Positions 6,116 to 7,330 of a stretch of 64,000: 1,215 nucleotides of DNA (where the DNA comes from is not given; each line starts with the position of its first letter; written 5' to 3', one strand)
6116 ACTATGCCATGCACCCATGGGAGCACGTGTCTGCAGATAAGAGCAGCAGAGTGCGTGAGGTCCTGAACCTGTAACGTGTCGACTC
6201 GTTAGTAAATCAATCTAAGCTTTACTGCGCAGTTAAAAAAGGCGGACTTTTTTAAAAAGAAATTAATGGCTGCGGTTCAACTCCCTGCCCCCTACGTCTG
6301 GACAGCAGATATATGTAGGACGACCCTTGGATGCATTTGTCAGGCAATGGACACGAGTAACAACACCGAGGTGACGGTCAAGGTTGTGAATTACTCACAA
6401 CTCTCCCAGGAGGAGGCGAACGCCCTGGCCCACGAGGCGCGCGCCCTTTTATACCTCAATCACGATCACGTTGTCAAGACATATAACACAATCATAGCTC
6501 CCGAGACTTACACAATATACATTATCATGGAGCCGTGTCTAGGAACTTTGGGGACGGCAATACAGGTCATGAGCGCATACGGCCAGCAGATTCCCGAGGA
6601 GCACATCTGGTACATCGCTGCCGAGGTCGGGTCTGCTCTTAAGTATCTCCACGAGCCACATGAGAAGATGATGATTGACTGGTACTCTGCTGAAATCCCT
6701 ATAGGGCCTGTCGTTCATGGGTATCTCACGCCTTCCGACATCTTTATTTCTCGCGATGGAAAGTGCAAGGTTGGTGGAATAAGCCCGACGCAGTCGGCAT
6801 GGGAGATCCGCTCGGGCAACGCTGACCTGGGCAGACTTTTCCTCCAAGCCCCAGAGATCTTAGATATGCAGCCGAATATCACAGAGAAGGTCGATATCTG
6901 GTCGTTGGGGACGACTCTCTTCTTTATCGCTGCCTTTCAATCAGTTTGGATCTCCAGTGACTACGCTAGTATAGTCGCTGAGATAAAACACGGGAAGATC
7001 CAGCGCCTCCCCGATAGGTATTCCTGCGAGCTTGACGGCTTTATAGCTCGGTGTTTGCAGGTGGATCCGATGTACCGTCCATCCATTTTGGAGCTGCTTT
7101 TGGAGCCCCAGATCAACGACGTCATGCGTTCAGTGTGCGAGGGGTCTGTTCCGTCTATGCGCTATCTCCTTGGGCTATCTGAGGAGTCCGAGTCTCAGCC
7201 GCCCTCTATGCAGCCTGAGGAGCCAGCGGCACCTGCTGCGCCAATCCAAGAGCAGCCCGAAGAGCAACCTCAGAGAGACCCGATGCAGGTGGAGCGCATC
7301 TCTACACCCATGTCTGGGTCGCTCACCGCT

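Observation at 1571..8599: All three NEK-like kinase domains in the array appear catalytically dead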

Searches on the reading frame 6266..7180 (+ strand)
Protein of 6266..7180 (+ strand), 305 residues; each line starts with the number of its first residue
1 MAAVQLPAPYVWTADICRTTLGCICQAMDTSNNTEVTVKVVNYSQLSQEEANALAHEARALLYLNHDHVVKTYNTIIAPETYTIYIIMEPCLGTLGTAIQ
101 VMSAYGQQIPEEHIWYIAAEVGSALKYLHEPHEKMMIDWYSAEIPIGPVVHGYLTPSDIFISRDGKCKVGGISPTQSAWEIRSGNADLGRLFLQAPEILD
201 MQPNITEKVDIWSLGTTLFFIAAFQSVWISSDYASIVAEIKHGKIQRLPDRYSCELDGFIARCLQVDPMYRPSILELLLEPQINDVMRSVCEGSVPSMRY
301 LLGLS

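Call 19: search_solved_structures(query=window:6266-7180:+, max_evalue=0.001, show_alignments=2)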
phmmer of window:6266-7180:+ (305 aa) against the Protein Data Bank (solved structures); distinct sequences matched with E-value up to 0.001: 683 (the best 60 are shown).
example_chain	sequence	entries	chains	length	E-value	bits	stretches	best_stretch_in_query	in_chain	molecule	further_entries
2jav_A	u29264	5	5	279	8.1e-24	87.6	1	25-283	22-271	SERINE/THREONINE-PROTEIN KINASE NEK2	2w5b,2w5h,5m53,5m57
6tm5_S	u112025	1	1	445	1.3e-23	86.9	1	25-287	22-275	Serine/threonine-protein kinase Nek2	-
6tm5_Q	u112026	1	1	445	1.3e-23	86.9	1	25-287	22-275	Serine/threonine-protein kinase Nek2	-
2w5a_A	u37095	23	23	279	2.5e-23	86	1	25-283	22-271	SERINE/THREONINE-PROTEIN KINASE NEK2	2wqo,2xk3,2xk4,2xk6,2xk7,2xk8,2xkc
4a4x_A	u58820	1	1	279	4.1e-23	85.3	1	25-283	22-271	SERINE/THREONINE-PROTEIN KINASE NEK2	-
4apc_A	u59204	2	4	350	1.6e-13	53.8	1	14-278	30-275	SERINE/THREONINE-PROTEIN KINASE NEK1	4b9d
8ej4_K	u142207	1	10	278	1.7e-13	53.7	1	35-275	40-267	Serine/threonine-protein kinase Nek7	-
8ws1_A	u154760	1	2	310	1.9e-13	53.6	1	35-275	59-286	Serine/threonine-protein kinase Nek7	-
9nfq_C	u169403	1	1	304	2.4e-13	53.2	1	35-275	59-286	Serine/threonine-protein kinase Nek7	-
9h59_C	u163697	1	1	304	2.4e-13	53.2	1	35-275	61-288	Serine/threonine-protein kinase Nek7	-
2wqm_A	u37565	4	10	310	2.5e-13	53.2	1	35-275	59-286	SERINE/THREONINE-PROTEIN KINASE NEK7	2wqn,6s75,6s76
5de2_A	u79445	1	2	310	2.5e-13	53.2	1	35-275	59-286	Serine/threonine-protein kinase Nek7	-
8ws0_A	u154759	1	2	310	3.4e-13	52.7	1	35-275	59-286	Serine/threonine-protein kinase Nek7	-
6npy_B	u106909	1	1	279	4e-13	52.5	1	36-275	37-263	Interferon-induced, double-stranded RNA-activated protein kinase,Serine/threonine-protein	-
8sxn_A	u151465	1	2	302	4.4e-13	52.4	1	40-275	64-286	Serine/threonine-protein kinase Nek7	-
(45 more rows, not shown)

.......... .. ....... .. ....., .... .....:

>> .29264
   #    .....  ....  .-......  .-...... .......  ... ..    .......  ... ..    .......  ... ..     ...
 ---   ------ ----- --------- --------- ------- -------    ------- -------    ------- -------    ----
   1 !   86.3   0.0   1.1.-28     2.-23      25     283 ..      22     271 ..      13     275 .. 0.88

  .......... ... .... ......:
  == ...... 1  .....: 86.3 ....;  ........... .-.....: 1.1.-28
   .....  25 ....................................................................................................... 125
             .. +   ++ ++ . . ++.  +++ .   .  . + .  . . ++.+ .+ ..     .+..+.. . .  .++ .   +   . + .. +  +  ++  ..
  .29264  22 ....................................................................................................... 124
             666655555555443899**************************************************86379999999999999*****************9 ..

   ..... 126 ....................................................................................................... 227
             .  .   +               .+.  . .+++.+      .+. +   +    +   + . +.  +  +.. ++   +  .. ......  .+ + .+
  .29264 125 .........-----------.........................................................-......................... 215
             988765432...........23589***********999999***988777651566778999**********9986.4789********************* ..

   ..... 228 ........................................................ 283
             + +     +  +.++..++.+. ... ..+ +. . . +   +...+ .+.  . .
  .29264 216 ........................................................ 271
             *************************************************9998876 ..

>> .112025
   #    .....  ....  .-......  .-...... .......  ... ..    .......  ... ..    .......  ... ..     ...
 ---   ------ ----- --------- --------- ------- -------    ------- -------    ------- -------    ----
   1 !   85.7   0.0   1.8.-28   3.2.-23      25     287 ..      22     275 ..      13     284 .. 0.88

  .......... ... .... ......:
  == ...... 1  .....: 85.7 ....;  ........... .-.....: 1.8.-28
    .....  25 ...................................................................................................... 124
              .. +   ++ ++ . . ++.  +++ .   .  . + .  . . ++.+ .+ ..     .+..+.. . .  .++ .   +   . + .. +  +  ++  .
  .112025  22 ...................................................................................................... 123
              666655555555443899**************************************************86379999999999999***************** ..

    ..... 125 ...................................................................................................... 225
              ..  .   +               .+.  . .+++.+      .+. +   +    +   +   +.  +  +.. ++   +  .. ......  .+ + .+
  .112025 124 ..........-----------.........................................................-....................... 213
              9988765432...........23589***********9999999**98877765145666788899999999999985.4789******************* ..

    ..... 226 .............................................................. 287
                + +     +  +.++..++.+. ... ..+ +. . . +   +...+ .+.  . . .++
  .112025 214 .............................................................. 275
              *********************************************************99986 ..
